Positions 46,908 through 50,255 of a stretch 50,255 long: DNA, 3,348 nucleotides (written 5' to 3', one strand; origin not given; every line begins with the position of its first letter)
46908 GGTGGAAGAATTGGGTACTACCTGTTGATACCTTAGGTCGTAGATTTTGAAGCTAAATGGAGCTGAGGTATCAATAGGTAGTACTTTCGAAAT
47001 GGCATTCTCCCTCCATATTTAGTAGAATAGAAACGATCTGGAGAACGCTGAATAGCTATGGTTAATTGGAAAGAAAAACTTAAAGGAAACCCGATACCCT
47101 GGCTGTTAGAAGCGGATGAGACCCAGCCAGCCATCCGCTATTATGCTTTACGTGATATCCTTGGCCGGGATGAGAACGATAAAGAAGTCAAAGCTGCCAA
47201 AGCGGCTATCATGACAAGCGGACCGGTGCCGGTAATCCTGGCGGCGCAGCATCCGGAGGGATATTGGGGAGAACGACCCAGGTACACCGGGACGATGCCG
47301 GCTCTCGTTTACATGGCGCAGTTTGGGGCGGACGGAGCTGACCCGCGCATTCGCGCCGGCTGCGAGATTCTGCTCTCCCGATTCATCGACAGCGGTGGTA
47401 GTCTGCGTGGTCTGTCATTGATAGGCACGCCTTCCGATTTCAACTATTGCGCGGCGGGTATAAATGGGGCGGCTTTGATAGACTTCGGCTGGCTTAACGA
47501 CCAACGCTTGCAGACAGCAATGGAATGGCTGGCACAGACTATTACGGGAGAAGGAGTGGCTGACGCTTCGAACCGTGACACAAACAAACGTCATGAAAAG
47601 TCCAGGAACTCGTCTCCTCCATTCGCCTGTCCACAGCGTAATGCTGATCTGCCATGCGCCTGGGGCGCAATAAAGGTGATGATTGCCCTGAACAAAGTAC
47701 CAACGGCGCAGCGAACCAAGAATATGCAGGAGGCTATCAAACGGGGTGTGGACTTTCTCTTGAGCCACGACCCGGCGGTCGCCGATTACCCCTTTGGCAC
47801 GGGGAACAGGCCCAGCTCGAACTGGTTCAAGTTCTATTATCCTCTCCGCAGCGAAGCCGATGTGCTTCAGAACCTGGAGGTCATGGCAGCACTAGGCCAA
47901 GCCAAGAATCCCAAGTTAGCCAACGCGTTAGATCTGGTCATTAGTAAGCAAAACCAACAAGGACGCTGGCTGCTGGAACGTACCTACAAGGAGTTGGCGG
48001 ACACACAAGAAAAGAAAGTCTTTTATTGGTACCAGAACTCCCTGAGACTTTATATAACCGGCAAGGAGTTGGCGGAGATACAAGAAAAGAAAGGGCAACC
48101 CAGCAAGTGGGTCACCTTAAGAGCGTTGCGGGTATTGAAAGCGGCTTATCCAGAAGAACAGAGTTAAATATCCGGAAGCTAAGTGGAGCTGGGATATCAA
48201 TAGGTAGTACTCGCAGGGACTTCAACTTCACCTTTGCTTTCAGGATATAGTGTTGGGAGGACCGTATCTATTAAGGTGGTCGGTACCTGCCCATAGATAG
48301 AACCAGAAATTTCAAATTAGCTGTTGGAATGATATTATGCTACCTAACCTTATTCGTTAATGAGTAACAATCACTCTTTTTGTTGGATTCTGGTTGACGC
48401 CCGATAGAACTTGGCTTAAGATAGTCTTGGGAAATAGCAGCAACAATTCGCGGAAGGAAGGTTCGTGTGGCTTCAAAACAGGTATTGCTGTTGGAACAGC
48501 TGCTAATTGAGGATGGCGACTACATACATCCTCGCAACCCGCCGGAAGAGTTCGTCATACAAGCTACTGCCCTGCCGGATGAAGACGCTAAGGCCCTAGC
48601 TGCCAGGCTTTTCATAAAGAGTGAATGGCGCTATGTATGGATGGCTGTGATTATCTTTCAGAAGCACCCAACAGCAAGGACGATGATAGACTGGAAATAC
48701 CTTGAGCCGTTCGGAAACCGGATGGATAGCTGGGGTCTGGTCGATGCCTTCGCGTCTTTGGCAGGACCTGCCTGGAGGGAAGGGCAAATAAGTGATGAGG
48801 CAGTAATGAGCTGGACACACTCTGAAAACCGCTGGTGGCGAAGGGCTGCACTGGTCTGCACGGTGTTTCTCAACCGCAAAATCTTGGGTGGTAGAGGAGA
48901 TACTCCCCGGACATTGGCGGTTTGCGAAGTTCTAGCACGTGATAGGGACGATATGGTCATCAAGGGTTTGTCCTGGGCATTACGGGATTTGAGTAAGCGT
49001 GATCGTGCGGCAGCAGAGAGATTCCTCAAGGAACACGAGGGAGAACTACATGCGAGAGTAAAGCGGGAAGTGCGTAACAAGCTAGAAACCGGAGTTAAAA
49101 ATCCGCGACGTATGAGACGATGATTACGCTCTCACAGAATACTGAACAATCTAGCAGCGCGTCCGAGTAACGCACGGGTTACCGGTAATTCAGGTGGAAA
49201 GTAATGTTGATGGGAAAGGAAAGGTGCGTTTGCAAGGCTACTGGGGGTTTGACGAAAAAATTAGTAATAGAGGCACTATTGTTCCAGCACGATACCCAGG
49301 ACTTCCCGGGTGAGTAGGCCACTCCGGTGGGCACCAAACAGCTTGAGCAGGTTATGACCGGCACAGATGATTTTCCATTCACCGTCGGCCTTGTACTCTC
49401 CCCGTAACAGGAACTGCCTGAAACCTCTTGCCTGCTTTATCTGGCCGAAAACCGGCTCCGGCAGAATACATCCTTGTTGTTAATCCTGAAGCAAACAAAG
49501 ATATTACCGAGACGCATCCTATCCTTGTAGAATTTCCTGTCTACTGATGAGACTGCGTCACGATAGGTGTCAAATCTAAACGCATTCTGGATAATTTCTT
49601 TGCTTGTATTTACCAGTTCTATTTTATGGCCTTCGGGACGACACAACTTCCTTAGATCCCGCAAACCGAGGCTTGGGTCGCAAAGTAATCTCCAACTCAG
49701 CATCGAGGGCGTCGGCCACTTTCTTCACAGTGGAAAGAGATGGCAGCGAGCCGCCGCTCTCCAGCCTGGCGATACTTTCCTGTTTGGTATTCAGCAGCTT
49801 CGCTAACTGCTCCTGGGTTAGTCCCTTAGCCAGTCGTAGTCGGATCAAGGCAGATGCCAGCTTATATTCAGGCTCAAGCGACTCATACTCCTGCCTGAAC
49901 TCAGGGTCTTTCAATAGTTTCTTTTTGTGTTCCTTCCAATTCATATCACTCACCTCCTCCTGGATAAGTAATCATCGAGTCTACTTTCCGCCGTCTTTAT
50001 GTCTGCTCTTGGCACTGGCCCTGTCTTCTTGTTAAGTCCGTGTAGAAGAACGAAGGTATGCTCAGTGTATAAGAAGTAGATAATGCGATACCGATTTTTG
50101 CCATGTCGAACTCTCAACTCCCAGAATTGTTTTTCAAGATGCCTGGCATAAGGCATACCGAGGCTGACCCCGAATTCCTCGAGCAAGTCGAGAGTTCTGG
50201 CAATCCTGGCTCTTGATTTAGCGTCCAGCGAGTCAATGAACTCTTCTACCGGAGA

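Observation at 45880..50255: AT-richer accessory island organised as repeat-delimited gene 'cassettes'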

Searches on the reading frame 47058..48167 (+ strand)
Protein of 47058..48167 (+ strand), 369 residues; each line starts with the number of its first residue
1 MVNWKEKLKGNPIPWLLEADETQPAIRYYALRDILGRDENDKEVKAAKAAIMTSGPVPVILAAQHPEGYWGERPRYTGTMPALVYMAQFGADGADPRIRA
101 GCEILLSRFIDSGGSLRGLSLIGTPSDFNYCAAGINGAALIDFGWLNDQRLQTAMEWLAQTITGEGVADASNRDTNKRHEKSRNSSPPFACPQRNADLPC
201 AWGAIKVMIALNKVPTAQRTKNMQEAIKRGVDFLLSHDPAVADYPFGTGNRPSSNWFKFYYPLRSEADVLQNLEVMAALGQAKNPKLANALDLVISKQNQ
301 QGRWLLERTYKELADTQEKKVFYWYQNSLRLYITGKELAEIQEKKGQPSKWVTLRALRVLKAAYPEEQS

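Call 8: search_protein_families(library=pfam, proteins=[window:47058-48167:+], max_evalue=0.01)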
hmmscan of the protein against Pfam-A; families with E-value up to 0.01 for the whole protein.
window:47058-48167:+ (369 aa): 1 family
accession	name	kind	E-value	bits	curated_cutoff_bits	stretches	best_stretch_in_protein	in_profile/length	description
PF13243.12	SQHop_cyclase_C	-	5.3e-05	22.8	26.1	0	148-236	23-102/319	Squalene-hopene cyclase C-terminal domain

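Call 11: find_encoding_contigs(protein=window:47058-48167:+, flank=10000, max_places=10)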
Protein window:47058-48167:+ (369 aa): no gene with exactly this product is on record in the collection.

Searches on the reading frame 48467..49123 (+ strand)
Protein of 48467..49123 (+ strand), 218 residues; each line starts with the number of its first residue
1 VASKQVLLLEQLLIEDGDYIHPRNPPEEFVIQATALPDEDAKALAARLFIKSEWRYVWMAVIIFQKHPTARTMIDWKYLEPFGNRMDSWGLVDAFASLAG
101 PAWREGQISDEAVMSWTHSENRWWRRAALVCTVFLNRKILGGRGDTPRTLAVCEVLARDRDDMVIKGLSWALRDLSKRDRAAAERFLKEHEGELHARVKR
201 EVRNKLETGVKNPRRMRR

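Call 8: search_protein_families(library=pfam, proteins=[window:48467-49123:+], max_evalue=0.01)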
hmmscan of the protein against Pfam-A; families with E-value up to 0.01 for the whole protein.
window:48467-49123:+ (218 aa): 1 family
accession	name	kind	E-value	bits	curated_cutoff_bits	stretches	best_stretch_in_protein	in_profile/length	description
PF08713.17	DNA_alkylation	-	8e-26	91.5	21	1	35-202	47-209/213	DNA alkylation repair enzyme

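Call 10: find_encoding_contigs(protein=window:48467-49123:+, flank=10000, max_places=10)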
Protein window:48467-49123:+ (218 aa): no gene with exactly this product is on record in the collection.

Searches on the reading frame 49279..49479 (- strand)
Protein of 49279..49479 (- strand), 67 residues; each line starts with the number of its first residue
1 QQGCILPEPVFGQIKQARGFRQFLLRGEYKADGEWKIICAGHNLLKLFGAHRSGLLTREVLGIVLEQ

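Call 77: search_protein_families(library=pfam, proteins=[window:49279-49479:-], max_evalue=0.001)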
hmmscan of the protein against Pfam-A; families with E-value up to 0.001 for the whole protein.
seq(67 aa): 1 family
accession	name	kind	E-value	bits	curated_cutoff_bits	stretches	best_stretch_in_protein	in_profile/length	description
PF13751.12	DDE_Tnp_1_6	-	4.4e-09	37.1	25.1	1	4-47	81-124/125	Transposase DDE domain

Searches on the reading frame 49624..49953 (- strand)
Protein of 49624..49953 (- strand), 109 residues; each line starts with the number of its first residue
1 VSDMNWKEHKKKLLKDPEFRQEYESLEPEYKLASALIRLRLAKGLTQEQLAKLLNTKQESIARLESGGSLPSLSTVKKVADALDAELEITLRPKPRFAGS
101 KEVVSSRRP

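Call 8: search_protein_families(library=pfam, proteins=[window:49624-49953:-], max_evalue=0.01)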
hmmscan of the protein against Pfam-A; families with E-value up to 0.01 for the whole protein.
window:49624-49953:- (109 aa): 8 families
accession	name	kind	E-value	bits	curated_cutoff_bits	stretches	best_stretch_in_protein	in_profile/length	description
PF01381.28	HTH_3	-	2.7e-14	53.4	23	1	37-87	2-52/55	Helix-turn-helix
PF13560.12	HTH_31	-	9e-11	42.4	27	1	32-86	2-57/64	Helix-turn-helix domain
PF13744.12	HTH_37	-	2.7e-05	24.3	27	1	16-90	4-78/80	Helix-turn-helix domain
PF12844.13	HTH_19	-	7.1e-05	23.1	30.2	1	38-84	6-52/64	Helix-turn-helix domain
PF13443.12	HTH_26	-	0.00066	20.3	22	1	37-86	3-53/63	Cro/C1-type HTH DNA-binding domain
PF04545.22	Sigma70_r4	-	0.0057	16.6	24.1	0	36-66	12-42/50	Sigma-70, region 4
PF13413.12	HTH_25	-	0.008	16.4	24.6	0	36-69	2-37/62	Helix-turn-helix domain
PF13545.12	HTH_Crp_2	-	0.0081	16.5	27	0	31-64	2-42/70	Crp-like helix-turn-helix domain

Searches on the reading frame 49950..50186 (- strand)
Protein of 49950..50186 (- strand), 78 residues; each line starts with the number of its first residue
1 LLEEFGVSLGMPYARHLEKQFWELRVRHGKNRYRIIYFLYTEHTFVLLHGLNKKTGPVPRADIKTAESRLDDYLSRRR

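Call 8: search_protein_families(library=pfam, proteins=[window:49950-50186:-], max_evalue=0.01)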
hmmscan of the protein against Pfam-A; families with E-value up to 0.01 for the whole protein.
window:49950-50186:- (78 aa): 1 family
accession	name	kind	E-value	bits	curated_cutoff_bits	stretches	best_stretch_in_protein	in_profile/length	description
PF05973.20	Gp49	-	5.2e-19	68.5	23.9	1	1-70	20-89/90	Phage derived protein Gp49-like (DUF891)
